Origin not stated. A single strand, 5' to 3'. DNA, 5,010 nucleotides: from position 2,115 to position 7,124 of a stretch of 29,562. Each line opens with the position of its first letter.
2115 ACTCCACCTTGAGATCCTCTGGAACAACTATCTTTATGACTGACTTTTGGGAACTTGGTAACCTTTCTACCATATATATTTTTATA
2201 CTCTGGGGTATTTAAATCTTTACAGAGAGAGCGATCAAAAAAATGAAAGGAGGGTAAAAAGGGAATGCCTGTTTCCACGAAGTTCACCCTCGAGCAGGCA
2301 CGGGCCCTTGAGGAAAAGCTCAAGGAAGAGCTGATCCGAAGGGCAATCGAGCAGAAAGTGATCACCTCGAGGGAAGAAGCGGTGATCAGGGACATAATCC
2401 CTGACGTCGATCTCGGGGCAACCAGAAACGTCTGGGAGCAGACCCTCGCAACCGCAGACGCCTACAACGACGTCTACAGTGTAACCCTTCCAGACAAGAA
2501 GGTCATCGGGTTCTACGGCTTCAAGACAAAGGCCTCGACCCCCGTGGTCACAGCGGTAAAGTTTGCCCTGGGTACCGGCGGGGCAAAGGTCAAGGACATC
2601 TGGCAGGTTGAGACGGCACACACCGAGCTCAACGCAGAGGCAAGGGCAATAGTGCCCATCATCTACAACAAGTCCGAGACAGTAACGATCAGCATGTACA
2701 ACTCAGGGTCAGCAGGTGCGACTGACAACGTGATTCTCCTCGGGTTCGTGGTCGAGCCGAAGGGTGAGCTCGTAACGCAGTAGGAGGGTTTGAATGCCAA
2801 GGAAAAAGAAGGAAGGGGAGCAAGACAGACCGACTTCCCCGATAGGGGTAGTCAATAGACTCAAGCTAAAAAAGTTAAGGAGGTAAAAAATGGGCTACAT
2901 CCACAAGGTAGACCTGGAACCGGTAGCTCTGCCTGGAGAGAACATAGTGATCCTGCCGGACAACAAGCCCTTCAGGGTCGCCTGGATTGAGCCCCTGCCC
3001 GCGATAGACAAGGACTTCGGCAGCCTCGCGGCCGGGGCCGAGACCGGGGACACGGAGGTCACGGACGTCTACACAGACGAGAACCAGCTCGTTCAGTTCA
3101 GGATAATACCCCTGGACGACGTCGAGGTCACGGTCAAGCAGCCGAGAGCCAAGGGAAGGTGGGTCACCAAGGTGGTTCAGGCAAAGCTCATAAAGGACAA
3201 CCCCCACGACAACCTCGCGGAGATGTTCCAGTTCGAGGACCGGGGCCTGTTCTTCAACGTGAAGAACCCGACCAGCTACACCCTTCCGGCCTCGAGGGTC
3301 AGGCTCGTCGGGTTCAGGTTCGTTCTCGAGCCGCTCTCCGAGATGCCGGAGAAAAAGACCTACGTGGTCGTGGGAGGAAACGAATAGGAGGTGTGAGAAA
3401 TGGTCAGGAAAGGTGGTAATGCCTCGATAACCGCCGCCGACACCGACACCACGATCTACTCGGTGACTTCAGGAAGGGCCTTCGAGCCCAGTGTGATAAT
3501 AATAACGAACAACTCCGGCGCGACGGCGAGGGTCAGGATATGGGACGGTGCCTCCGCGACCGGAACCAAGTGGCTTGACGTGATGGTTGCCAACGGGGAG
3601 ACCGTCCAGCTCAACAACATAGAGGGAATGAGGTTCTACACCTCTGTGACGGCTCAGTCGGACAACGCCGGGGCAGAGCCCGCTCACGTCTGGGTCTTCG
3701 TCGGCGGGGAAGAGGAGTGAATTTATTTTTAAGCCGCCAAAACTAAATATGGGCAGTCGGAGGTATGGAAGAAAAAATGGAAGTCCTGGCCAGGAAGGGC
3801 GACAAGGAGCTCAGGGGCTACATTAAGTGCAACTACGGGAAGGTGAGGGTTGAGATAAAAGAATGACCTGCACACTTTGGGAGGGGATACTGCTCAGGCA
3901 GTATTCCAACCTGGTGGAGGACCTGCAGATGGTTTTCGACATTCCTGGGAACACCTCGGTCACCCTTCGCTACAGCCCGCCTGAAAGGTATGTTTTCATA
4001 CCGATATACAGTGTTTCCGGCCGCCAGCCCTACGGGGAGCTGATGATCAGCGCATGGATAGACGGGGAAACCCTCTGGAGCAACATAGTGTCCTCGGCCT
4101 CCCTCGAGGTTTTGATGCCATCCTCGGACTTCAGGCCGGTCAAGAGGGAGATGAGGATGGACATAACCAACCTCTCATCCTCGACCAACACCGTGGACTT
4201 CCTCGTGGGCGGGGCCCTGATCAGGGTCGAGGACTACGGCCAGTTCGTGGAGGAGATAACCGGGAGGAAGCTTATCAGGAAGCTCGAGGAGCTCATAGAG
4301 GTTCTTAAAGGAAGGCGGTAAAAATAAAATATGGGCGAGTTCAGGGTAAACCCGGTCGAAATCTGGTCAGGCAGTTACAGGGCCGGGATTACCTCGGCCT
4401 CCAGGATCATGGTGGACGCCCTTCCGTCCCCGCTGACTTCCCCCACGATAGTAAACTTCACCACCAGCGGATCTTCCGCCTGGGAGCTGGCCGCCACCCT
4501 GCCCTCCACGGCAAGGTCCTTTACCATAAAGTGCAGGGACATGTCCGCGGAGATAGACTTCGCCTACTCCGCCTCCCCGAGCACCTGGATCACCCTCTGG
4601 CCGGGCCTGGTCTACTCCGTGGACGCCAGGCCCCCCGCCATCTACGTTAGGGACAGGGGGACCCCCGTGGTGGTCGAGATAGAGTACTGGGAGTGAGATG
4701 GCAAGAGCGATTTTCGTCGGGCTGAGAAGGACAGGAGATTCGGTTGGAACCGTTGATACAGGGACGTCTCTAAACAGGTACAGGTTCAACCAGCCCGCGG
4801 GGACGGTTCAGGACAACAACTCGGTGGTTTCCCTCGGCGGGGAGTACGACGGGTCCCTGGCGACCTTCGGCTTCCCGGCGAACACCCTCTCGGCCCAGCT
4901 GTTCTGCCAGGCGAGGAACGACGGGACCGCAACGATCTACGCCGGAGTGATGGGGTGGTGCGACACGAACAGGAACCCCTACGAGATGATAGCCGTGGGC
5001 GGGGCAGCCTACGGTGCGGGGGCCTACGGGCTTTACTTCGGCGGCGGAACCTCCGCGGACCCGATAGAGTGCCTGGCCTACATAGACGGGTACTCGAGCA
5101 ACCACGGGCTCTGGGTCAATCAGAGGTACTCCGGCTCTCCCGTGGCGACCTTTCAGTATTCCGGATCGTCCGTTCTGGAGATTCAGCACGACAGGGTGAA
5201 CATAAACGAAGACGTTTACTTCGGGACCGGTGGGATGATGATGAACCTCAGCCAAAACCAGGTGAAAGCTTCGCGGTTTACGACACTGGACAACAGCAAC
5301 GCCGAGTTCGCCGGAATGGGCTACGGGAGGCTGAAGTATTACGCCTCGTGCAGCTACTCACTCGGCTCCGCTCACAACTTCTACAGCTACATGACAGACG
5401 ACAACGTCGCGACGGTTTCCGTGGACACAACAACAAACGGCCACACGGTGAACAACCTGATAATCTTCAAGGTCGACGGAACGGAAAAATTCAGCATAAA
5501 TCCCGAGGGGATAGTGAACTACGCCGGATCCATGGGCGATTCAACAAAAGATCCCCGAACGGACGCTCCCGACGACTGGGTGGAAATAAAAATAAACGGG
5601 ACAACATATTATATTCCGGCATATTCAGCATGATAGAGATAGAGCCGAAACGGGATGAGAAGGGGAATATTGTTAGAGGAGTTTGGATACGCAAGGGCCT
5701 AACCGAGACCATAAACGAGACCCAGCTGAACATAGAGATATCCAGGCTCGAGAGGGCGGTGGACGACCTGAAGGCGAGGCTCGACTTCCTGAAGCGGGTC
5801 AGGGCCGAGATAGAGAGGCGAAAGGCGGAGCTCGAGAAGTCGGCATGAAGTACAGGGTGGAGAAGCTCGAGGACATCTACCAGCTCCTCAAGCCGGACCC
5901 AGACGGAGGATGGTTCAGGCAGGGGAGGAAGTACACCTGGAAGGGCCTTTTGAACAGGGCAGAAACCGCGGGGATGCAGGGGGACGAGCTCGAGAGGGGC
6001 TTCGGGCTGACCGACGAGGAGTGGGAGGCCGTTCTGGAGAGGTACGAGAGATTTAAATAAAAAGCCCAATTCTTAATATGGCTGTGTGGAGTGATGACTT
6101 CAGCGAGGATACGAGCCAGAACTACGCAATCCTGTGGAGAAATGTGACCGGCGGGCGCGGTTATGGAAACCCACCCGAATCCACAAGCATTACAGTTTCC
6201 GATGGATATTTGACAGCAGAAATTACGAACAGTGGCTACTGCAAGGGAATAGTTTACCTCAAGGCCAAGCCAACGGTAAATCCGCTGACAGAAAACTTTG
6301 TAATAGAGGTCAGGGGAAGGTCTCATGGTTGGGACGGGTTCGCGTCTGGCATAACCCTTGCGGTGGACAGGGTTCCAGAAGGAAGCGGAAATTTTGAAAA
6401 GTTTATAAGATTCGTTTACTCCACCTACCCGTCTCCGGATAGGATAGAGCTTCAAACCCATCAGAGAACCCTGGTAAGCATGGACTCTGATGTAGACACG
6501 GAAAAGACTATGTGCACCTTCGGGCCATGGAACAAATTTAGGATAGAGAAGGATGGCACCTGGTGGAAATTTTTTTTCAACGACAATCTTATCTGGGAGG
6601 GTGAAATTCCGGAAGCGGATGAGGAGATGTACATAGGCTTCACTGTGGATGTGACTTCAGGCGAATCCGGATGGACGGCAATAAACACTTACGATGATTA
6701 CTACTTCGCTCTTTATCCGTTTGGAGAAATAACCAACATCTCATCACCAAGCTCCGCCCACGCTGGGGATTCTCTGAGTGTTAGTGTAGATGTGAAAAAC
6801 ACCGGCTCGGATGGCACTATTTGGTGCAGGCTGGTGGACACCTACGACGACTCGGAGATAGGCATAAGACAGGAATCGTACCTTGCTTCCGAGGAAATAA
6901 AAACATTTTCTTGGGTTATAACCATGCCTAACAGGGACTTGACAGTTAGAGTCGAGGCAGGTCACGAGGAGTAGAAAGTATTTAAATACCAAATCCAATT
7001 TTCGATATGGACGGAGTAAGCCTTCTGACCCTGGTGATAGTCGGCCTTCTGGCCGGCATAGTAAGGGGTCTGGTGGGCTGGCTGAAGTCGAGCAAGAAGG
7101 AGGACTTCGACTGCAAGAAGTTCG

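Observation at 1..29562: Candidate new archaeal virus lineage: two SJR-like capsid genes but no packaging ATPase, polymerase or integrase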

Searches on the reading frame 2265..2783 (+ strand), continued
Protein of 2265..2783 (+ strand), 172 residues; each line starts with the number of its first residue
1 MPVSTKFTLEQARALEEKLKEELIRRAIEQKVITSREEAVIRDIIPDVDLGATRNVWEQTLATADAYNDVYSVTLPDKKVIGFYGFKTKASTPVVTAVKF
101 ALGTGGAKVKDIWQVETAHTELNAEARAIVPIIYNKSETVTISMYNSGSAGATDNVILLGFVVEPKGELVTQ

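Call 86: search_protein_families(library=pfam, proteins=[L004:6465-7091:+, L006:4383-5006:+], max_evalue=1)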
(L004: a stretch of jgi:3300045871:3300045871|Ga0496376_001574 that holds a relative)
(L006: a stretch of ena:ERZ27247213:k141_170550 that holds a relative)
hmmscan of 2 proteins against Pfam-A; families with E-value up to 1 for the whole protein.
L004:6465-7091:+ (208 aa): 5 families
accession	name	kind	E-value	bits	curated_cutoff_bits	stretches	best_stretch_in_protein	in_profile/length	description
PF13479.12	AAA_24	-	0.0008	19.7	27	1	28-117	3-84/195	AAA domain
PF13481.12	AAA_25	-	0.0017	18.4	27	1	21-48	26-54/195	AAA domain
PF06745.19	ATPase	-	0.0022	17.8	26.6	1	71-201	98-211/231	KaiC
PF08433.16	KTI12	-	0.03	14.3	22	1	31-107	5-80/271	Chromatin associated protein KTI12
PF00004.35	AAA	-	0.078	13.9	21.2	1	31-111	2-71/131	ATPase family associated with various cellular activities (AAA)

L006:4383-5006:+ (207 aa): 5 families
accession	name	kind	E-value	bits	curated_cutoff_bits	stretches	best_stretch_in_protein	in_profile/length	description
PF13479.12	AAA_24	-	0.00041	20.7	27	1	27-116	2-83/195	AAA domain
PF06745.19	ATPase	-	0.00065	19.6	26.6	1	78-200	100-211/231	KaiC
PF13481.12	AAA_25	-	0.0094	16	27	1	21-47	26-53/195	AAA domain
PF17095.10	CAMSAP_CC1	-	0.12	12.7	27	1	6-24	29-47/59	Spectrin-binding region of Ca2+-Calmodulin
PF02080.26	TrkA_C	-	0.18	12.2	27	1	29-67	4-39/71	TrkA-C domain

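Call 90: search_dna_similar(query=window:2265-2783:+, collection=phages, mode=protein, max_evalue=1)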
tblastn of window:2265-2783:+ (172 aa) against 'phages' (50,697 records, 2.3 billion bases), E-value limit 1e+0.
No match.

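Call 92: search_protein_families(library=pfam, proteins=[L014:4091-5308:+, L014:11256-12722:+, L014:14780-15718:-, L014:15648-16358:-, L014:9054-9758:+, L014:8225-8848:+, L014:7572-8228:+, L014:14191-14793:+, L014:9765-10307:+, L014:2267-2746:+], max_evalue=0.01)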
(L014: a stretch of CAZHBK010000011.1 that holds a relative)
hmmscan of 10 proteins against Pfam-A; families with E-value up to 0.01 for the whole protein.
L014:4091-5308:+ (405 aa): 1 family
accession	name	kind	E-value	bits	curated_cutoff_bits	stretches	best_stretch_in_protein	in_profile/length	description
PF03938.19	OmpH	-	0.0079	16.8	32.4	0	16-51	61-96/141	Outer membrane protein (OmpH-like)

L014:11256-12722:+ (488 aa): 4 families
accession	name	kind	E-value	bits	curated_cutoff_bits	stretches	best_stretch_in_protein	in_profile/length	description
PF04108.17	ATG17_like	-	0.00026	21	43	0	137-273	112-253/355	Autophagy protein ATG17-like domain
PF23067.1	MG280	-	0.0009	19.3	27.4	0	99-263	33-185/259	Uncharacterised protein MG280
PF04708.17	Pox_F16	-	0.005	16.8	30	1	167-238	146-213/215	Poxvirus F16 protein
PF04513.17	Baculo_PEP_C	-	0.0058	17.1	38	1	153-261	18-122/140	Baculovirus polyhedron envelope protein, PEP, C terminus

L014:14780-15718:- (312 aa): 1 family
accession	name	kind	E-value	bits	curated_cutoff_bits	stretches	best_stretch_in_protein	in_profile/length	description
PF02371.22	Transposase_20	-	0.0003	21.5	21.3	1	121-183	4-68/87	Transposase IS116/IS110/IS902 family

L014:15648-16358:- (236 aa): 7 families
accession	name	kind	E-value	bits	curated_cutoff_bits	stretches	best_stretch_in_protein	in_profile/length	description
PF13479.12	AAA_24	-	1.5e-05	25.4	27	1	36-124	5-77/195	AAA domain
PF00154.27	RecA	-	0.0005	20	27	1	35-157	54-175/262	recA bacterial DNA recombination protein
PF13238.12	AAA_18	-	0.0016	19.4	29.4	1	37-127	2-87/128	AAA domain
PF13481.12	AAA_25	-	0.0025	17.9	27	0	19-54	18-54/195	AAA domain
PF13191.12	AAA_16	-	0.0033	18.4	32.6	0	21-56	13-47/167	AAA ATPase domain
PF02367.23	TsaE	-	0.0044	17.4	26.6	0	20-57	4-45/128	Threonylcarbamoyl adenosine biosynthesis protein TsaE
PF20720.3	nSTAND3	-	0.0058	16.8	27.2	0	25-55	9-39/155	Novel STAND NTPase 3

L014:9054-9758:+ (234 aa): 0 families

L014:8225-8848:+ (207 aa): 0 families

L014:7572-8228:+ (218 aa): 0 families

L014:14191-14793:+ (200 aa): 0 families

L014:9765-10307:+ (180 aa): 0 families

L014:2267-2746:+ (159 aa): 0 families

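Call 107: list_cluster_members(proteins=[P0025, P0042, P0030, P0050, P0070, P0100, P0120, P0137, P0145, P0150])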
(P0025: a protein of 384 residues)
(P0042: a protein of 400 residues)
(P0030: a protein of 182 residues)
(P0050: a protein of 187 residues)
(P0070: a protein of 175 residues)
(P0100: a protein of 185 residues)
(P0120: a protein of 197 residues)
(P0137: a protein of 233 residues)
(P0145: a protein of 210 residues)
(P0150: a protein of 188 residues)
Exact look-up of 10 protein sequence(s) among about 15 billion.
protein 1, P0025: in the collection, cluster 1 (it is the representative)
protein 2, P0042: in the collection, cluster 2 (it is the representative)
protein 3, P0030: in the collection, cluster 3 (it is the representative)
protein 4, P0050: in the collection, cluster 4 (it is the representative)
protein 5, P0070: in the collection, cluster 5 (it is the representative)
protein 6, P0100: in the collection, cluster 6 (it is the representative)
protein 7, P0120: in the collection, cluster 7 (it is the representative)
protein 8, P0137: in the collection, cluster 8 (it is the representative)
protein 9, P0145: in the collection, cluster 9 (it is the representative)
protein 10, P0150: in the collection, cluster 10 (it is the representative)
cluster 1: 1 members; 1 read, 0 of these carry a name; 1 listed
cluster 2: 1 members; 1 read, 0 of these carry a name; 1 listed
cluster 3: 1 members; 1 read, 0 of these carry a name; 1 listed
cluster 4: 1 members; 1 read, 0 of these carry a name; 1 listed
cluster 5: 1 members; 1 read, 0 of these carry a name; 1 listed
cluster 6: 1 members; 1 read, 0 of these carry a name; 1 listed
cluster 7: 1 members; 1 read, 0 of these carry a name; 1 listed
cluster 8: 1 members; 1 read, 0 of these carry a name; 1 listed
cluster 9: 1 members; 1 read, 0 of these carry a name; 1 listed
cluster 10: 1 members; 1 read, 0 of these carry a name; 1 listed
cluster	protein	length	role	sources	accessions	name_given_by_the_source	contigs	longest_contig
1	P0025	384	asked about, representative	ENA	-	-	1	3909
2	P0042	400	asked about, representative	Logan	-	-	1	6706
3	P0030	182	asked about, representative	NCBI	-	-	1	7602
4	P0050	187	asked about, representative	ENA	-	-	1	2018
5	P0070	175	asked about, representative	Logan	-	-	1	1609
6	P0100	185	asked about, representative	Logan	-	-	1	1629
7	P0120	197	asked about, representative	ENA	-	-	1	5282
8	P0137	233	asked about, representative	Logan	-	-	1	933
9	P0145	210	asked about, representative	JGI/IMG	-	-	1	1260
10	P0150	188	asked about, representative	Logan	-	-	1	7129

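Call 108: find_encoding_contigs(protein=P0030, flank=8000, max_places=2)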
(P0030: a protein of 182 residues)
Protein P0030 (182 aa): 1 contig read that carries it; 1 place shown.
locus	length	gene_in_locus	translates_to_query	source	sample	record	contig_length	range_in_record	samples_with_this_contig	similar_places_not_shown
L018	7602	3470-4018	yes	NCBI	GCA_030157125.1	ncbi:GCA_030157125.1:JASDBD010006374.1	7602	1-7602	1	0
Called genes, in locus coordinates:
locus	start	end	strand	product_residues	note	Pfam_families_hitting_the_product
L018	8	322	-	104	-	-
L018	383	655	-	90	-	-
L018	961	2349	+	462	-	-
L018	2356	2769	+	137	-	-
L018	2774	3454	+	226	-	-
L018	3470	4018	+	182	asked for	-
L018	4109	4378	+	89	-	-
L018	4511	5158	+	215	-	-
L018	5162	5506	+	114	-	-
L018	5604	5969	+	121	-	-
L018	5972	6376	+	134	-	-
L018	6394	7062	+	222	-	-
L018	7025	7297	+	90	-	-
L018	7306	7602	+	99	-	?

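Call 109: find_encoding_contigs(protein=P0020, flank=10000, max_places=2)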
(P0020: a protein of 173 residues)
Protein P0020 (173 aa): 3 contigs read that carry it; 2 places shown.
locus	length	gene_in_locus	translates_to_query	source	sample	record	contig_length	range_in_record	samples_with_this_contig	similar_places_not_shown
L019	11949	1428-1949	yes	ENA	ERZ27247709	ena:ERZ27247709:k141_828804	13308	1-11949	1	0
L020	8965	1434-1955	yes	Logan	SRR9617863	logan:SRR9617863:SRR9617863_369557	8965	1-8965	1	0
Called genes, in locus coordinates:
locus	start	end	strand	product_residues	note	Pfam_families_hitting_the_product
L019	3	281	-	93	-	?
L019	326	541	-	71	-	-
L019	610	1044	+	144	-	-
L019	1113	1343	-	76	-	-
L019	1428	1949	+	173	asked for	-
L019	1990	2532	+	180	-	-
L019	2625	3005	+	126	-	-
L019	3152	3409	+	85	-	-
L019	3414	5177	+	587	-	-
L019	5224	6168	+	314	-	-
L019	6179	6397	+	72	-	-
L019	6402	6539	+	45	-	-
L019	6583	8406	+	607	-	PF13715:CarbopepD_reg_2 (faint), PF13620:CarboxypepD_reg (weak)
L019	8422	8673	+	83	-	-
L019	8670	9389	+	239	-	-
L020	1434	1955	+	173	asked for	-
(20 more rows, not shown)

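Call 126: search_protein_families(library=ncbifam, proteins=[window:2265-2783:+, P0157, L004:10001-10555:+, P0113], max_evalue=1)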
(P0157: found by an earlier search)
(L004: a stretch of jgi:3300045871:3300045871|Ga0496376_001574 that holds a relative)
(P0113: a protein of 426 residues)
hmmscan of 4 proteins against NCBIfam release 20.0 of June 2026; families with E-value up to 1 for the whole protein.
window:2265-2783:+ (172 aa): 0 families

P0157 (363 aa): 0 families

L004:10001-10555:+ (184 aa): 0 families

P0113 (426 aa): 0 families

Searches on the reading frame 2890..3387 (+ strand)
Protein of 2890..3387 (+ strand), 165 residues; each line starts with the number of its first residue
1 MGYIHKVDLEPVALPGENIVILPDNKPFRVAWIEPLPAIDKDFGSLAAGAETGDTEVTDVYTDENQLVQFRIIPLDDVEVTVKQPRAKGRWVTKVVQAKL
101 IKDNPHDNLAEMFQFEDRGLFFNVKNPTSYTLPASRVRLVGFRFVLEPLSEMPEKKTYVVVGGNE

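Call 11: search_protein_families(library=pfam, proteins=[window:2890-3387:+], max_evalue=0.1)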
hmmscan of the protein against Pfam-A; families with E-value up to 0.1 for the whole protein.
window:2890-3387:+ (165 aa): 0 families

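Call 33: search_solved_structures(query=A2, max_evalue=10)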
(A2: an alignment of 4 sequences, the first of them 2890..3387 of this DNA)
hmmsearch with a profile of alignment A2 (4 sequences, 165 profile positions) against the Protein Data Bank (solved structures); distinct sequences matched with E-value up to 10: 3.
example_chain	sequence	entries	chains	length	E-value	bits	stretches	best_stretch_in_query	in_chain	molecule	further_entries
5v8f_D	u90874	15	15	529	0.68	13.1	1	30-86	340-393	Origin recognition complex subunit 4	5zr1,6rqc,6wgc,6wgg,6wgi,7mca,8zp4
7tjf_D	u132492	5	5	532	0.69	13.1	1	30-86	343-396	Origin recognition complex subunit 4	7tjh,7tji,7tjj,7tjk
2vqc_A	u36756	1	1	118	4.5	10.4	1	77-115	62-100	HYPOTHETICAL 13.2 KDA PROTEIN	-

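Call 34: search_protein_families(library=phrogs, proteins=[window:2890-3387:+], max_evalue=0.1)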
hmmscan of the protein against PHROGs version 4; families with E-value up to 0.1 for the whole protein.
window:2890-3387:+ (165 aa): 0 families

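Call 50: predict_structure(alignment_id=A2)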
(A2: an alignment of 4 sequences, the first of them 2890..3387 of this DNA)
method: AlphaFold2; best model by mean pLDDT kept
length: 165 residues; sequences in the alignment: 4
mean_pLDDT: 73.0   pTM: 0.69
mean pLDDT of the five models: 73.0, 70.4, 57.1, 55.4, 46.6
residues with pLDDT >= 90: 33; 70-90: 77; 50-70: 24; < 50: 31
segments of 3 or more residues with pLDDT < 50: 1-6, 87-108, 163-165
pLDDT, mean of each block of 10 residues (from residue 1): 49 89 86 88 90 73 74 79 55 38 46 67 84 86 90 88 47
secondary structure, 60 per line:
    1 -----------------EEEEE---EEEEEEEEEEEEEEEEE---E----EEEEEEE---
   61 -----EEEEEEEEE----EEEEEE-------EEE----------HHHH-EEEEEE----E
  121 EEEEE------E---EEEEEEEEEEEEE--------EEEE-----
elements in order: E18-22 E26-42 E51-57 E66-74 E79-84 E92-94 H105-108 E110-115 E120-125 E136-148 E157-160

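Call 55: fold_search(model_id=the predicted structure, library=pdb)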
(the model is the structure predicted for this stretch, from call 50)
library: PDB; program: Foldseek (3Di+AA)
matches with E <= 10: 500; with E <= 0.001: 1
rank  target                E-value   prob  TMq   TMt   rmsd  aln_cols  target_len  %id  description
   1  5gu5                  8.6e-04  1.00  0.32  0.43   7.3       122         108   15  Crystal structure of p24gamma2 GOLD domain determined by sulfur-SAD (released 2017-01-25)
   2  9qj4_B                2.4e-03  0.96  0.35  0.21  15.3       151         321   12  Structure of the Complement classical and lectin pathway proconvertase, C4b2 (released 2025-12-24)
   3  1w39_A                3.0e-03  0.96  0.32  0.31  12.1       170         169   14  Crystal structure of an artificial top component of turnip yellow mosaic virus (released 2004-08-16)
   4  9dxu_A                3.3e-03  0.47  0.22  0.17  20.6       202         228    9  Crystal structure of cobalt-incorporated human 2-aminoethanethiol (aka cysteamine) dioxygenase (ADO) variant C18S/C239 (released 2025-06-04)
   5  6voc_B                3.5e-03  0.96  0.37  0.37  14.0       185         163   12  icosahedral symmetry reconstruction of brome mosaic virus (RNA 3+4) (released 2020-05-20)
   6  1dlc                  3.9e-03  0.75  0.24  0.11   9.3       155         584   10  CRYSTAL STRUCTURE OF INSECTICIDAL DELTA-ENDOTOXIN FROM BACILLUS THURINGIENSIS AT 2.5 ANGSTROMS RESOLUTION (released 1994-09-30)
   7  9buv                  3.9e-03  0.84  0.25  0.12   9.2       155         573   12  Crystal structure of Cry1Fa R226Q (released 2024-05-29)
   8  4ary_B                4.1e-03  0.85  0.27  0.12   9.3       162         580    9  Lepidopteran-specific toxin Cry1Ac in complex with receptor specificity determinant GalNAc (released 2013-05-15)
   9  8jmq_A                4.1e-03  0.87  0.28  0.27  10.8       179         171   11  Crystal structure of hinokiresinol synthase (released 2023-12-20)
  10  6o2k_A                4.3e-03  0.98  0.31  0.36  12.9       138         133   11  Drosophila melanogaster CENP-C cupin domain (released 2019-08-21)
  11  1olm_E                4.6e-03  0.97  0.28  0.15   7.7       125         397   10  Supernatant Protein Factor in Complex with RRR-alpha-Tocopherylquinone: A Link between Oxidized Vitamin E and Choleste (released 2004-08-12)
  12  7pe1_AA               4.6e-03  0.97  0.38  0.38  14.0       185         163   14  Cryo-EM structure of BMV-derived VLP expressed in E. coli and assembled in the presence of tRNA (tVLP) (released 2022-03-02)
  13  8jmr_B                4.6e-03  0.82  0.27  0.27  10.6       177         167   12  Crystal structure of hinokiresinol synthase in complex with 1,7-bis(4-hydroxyphenyl)hepta-1,6-dien-3-one (released 2023-12-20)
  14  9jsm_A                4.6e-03  0.72  0.25  0.13   7.8       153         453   10  Clostridium perfringens iota toxin pore Ib in prepore VI state (released 2025-05-14)
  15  6dj4                  5.1e-03  0.82  0.26  0.12   8.5       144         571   12  Crystal Structure of Bacillus thuringiensis Cry1A.105 Tryptic Core (released 2018-09-12)
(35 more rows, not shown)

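Call 125: find_homologous_proteins(query=window:2890-3387:+, max_evalue=0.001)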
Query window:2890-3387:+ (165 aa): 1 proteins with E <= 0.001 among 110 candidates.
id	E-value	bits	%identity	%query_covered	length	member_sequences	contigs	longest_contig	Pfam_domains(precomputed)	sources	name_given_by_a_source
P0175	2.9e-105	367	100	100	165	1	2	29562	-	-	-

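Call 126: search_protein_families(library=ncbifam, proteins=[window:2890-3387:+], max_evalue=1)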
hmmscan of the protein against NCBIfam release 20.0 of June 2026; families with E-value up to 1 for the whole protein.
window:2890-3387:+ (165 aa): 2 families
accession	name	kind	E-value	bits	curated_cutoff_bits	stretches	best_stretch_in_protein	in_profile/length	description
NF006886.1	PRK09376.1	equivalog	0.016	14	315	1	39-117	58-135/413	transcription termination factor Rho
TIGR00767.1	rho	equivalog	0.099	11.5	509.45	1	42-117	61-135/415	transcription termination factor Rho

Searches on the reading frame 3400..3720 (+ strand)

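Call 11: search_protein_families(library=pfam, proteins=[window:3400-3720:+], max_evalue=0.1)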
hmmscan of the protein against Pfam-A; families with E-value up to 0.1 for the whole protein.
window:3400-3720:+ (106 aa): 0 families

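Call 34: search_protein_families(library=phrogs, proteins=[window:3400-3720:+], max_evalue=0.1)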
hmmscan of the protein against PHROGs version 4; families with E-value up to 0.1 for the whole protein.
window:3400-3720:+ (106 aa): 2 families
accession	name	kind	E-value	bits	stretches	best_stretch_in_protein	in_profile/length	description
phrog_460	-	connector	0.065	12.9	1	15-84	272-337/385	head closure Hc2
phrog_17487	-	unknown function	0.08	14.1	1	37-66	20-47/147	-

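Call 126: search_protein_families(library=ncbifam, proteins=[window:3400-3720:+], max_evalue=1)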
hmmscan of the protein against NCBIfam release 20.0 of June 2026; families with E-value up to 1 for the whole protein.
window:3400-3720:+ (106 aa): 1 family
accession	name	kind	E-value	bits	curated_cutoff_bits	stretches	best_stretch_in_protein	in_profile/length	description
NF045484.1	TransRegExoR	equivalog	0.089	12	450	1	52-95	73-117/267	exopolysaccharide production regulator ExoR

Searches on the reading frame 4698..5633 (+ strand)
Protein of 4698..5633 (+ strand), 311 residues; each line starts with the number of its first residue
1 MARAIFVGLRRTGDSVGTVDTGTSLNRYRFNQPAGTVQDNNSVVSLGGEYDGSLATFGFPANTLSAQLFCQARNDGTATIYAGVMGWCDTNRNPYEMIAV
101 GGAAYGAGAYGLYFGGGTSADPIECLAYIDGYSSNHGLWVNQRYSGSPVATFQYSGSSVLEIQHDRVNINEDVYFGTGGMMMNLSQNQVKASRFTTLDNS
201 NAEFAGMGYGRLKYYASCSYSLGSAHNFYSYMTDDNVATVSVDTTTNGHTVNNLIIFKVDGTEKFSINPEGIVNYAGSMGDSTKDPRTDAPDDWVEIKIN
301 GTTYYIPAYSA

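Call 11: search_protein_families(library=pfam, proteins=[window:4698-5633:+], max_evalue=0.1)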
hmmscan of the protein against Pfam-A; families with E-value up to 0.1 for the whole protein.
window:4698-5633:+ (311 aa): 0 families

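Call 16: find_related_loci(query=window:4698-5633:+, collection=viral_contigs, flank=10000)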
Query window:4698-5633:+ (311 aa) in viral_contigs; peptide patterns used: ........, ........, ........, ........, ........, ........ (x = any residue, [..] = any of these).
No stretch of DNA in the collection matches any of the patterns.

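Call 34: search_protein_families(library=phrogs, proteins=[window:4698-5633:+], max_evalue=0.1)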
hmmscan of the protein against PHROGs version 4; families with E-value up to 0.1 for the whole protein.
window:4698-5633:+ (311 aa): 0 families

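Call 126: search_protein_families(library=ncbifam, proteins=[window:4698-5633:+], max_evalue=1)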
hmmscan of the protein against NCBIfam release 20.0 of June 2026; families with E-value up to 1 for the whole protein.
window:4698-5633:+ (311 aa): 0 families

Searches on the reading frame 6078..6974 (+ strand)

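Call 11: search_protein_families(library=pfam, proteins=[window:6078-6974:+], max_evalue=0.1)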
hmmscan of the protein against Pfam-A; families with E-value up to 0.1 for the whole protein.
window:6078-6974:+ (298 aa): 2 families
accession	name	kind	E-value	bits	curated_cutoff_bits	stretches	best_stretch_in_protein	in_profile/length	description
PF07705.17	CARDB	-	0.003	18.2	22.7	1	218-293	6-84/101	CARDB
PF06439.18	3keto-disac_hyd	-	0.032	14.7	26.8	1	138-188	114-172/187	3-keto-disaccharide hydrolase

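Call 88: search_protein_families(library=phrogs, proteins=[window:6078-6974:+], max_evalue=0.01)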
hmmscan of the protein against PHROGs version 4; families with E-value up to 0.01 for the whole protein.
window:6078-6974:+ (298 aa): 0 families
